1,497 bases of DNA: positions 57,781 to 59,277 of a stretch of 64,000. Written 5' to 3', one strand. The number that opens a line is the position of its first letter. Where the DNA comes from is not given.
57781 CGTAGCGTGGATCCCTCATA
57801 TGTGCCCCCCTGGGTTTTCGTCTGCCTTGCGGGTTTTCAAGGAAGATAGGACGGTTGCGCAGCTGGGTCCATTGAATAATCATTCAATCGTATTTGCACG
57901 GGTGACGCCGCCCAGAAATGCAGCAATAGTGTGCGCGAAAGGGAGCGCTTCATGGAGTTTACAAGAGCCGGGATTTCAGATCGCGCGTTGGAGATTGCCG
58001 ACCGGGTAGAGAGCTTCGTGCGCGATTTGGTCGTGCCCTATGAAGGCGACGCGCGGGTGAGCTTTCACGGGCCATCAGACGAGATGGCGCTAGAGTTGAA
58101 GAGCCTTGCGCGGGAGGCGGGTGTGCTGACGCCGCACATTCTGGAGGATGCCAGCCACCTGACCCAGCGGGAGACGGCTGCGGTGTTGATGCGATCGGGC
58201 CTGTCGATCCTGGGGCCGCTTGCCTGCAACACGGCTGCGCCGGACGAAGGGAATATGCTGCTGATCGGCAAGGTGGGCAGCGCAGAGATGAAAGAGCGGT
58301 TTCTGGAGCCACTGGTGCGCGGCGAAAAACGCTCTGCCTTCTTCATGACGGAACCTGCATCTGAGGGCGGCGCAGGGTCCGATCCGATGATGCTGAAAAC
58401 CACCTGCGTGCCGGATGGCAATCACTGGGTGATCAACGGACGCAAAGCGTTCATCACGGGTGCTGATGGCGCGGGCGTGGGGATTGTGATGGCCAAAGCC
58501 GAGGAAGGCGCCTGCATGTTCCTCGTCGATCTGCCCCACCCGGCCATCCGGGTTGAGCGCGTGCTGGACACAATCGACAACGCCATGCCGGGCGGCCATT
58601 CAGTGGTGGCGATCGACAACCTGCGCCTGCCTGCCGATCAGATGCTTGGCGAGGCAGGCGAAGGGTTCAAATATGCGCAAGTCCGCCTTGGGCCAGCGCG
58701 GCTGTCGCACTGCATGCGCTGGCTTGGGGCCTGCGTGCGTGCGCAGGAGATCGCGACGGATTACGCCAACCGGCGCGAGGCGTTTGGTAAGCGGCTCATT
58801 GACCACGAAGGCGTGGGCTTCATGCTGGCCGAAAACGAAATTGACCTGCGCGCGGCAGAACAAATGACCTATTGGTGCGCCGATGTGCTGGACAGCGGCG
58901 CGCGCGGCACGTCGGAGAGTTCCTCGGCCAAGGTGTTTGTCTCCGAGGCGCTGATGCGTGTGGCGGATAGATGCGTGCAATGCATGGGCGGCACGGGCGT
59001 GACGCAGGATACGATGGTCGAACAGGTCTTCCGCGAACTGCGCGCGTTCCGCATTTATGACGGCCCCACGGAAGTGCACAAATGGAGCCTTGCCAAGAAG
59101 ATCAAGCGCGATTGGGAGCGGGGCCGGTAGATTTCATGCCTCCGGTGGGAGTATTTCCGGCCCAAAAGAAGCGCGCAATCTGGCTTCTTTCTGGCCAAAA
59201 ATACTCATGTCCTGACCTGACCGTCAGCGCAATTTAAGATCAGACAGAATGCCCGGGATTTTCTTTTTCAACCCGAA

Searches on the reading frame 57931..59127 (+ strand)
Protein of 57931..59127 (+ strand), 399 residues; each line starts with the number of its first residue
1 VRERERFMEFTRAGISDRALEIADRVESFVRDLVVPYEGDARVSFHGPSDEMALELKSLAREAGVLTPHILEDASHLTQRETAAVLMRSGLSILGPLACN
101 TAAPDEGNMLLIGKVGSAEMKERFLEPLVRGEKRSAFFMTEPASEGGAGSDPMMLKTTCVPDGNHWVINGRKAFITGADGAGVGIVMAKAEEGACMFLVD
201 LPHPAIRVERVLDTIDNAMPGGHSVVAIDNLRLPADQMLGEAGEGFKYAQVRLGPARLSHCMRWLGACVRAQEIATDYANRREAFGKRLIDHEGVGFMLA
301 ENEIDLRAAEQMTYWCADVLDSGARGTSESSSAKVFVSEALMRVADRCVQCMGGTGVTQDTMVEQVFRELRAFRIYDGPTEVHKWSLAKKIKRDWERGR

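Call 7: search_protein_families(library=pfam, proteins=[window:57931-59127:+], max_evalue=1)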
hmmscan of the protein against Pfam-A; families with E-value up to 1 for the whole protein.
window:57931-59127:+ (399 aa): 5 families
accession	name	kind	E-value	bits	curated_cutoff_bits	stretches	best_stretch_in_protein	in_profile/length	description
PF00441.29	Acyl-CoA_dh_1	-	9.9e-38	130.1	22.4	1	243-390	1-148/150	Acyl-CoA dehydrogenase, C-terminal domain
PF02770.24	Acyl-CoA_dh_M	-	7.4e-15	55.3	33.3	1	143-214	4-81/97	Acyl-CoA dehydrogenase, middle domain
PF08028.16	Acyl-CoA_dh_2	-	5.6e-13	49.8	22.7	1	259-376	2-129/134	Acyl-CoA dehydrogenase, C-terminal domain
PF02771.21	Acyl-CoA_dh_N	-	0.00016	22.5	22.9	1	19-132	4-113/113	Acyl-CoA dehydrogenase, N-terminal domain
PF22924.1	ACOX_C_alpha1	-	0.003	17.8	27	1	328-382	105-159/169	Acyl-CoA oxidase, C-alpha1 domain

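Call 8: search_protein_families(library=ncbifam, proteins=[window:57931-59127:+], max_evalue=0.1)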
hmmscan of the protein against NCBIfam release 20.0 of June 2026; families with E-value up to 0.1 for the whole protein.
window:57931-59127:+ (399 aa): 25 families
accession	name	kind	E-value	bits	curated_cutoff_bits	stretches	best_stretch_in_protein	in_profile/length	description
NF042972.1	AcrlCoAredClosAcrC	equivalog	4.2e-47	160.6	640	1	111-391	96-376/378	acryloyl-CoA reductase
NF043006.1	CyhCrbnylCoADH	equivalog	5.8e-45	153.9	650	1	114-393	99-377/380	cyclohexane-1-carbonyl-CoA dehydrogenase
NF058590.1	AcCoDHFadEBacil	equivalog_domain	1.7e-39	135.8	600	1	10-384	16-403/586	acyl-CoA dehydrogenase FadE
NF045652.1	ProlPCPDhRedW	equivalog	9.5e-35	120.1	650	1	108-391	91-373/376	L-prolyl-[peptidyl-carrier protein] dehydrogenase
NF002885.1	PRK03354.1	equivalog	2e-33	115.9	540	1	115-394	99-376/378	crotonobetainyl-CoA dehydrogenase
NF045552.1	GlutCoADH_Des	equivalog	8.3e-32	110.8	470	1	111-388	98-376/387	glutaryl-CoA dehydrogenase Acd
NF008997.0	PRK12341.1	equivalog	9.5e-32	110.5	537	1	112-395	96-380/382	acyl-CoA dehydrogenase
NF042439.1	SulpropCoADesulf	equivalog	4.6e-31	107.9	600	1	111-391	85-370/379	3-sulfinopropanoyl-CoA desulfinase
TIGR03207.1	cyc_hxne_CoA_dh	equivalog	5.7e-31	107.6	575.35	1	112-389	93-369/372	cyclohexanecarboxyl-CoA dehydrogenase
NF053553.1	prodigi_MBC_PigA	equivalog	1.7e-27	96.5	500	1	112-391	100-379/381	prodigiosin MBC biosynthesis dehydrogenase PigA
NF052270.1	Staph_DH_FadE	equivalog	2.2e-20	72.8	600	1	110-386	117-388/400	acyl-CoA dehydrogenase FadE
TIGR03204.1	pimC_large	equivalog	7.3e-15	54.7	623.85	1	113-330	101-313/395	pimeloyl-CoA dehydrogenase large subunit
NF037942.1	ac_ACP_DH_MbtN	equivalog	3.4e-11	42.5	700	1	119-395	95-369/376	mycobactin biosynthesis acyl-ACP dehydrogenase MbtN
NF008594.0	PRK11561.1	equivalog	1.9e-10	39.7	545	1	122-382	163-430/540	isovaleryl-CoA dehydrogenase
TIGR03203.1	pimD_small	equivalog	3.3e-10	39.6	652.7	1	113-384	98-369/378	pimeloyl-CoA dehydrogenase small subunit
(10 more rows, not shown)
